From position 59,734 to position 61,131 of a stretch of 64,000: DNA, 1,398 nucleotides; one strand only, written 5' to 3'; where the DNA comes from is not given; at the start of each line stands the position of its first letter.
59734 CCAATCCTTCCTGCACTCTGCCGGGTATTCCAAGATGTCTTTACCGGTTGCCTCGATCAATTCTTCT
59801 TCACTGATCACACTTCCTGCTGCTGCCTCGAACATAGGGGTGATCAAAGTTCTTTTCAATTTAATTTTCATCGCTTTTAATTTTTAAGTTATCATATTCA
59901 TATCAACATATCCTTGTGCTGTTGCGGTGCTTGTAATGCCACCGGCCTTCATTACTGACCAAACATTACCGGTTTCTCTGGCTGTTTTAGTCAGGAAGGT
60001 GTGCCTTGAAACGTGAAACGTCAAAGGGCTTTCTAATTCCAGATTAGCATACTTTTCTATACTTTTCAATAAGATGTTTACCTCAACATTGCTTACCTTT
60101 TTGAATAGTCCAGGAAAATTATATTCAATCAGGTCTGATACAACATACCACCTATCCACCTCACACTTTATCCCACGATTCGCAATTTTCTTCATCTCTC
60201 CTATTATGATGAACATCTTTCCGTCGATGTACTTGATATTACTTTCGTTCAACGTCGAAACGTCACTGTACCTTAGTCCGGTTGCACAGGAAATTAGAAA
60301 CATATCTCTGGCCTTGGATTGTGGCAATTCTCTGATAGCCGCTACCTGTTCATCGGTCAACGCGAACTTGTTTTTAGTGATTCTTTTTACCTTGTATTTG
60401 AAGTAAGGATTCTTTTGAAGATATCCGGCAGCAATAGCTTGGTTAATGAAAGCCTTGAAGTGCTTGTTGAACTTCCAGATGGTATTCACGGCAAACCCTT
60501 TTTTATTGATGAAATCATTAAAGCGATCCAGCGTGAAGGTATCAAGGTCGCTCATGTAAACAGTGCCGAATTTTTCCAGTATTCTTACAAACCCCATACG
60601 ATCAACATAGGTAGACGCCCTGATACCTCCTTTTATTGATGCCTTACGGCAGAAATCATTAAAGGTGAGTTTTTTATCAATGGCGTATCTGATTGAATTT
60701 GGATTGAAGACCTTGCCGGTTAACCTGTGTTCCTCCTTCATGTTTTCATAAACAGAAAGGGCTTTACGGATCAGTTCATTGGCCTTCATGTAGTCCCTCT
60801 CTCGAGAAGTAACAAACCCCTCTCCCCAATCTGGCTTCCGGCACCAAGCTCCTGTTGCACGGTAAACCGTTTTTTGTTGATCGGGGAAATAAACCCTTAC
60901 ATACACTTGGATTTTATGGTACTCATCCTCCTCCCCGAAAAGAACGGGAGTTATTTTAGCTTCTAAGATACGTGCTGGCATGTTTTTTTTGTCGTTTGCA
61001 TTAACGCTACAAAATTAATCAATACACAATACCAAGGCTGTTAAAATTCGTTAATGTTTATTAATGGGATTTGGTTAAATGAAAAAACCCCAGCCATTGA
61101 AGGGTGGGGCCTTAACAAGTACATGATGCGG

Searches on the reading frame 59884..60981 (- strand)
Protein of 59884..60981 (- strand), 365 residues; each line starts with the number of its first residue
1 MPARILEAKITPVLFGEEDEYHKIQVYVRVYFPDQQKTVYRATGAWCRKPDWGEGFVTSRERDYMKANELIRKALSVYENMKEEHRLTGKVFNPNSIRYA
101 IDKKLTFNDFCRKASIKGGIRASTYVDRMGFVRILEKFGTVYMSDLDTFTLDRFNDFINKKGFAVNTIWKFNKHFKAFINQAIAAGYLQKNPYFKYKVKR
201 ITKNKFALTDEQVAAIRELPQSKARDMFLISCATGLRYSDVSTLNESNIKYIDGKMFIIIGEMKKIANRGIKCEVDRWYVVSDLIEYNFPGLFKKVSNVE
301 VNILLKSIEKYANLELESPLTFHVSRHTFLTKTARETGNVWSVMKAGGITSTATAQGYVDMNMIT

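Call 85: search_protein_families(library=pfam, proteins=[window:59884-60981:-], max_evalue=0.001)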
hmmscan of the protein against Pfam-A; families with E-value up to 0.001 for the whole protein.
window:59884-60981:- (365 aa): 2 families
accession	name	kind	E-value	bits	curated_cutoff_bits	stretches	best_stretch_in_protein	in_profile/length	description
PF13102.12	Phage_int_SAM_5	-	1.4e-12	48.3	22.3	1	107-198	6-98/98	Phage integrase SAM-like domain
PF00589.27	Phage_integrase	-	6.9e-11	42.7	27.1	1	208-362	3-169/172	Phage integrase family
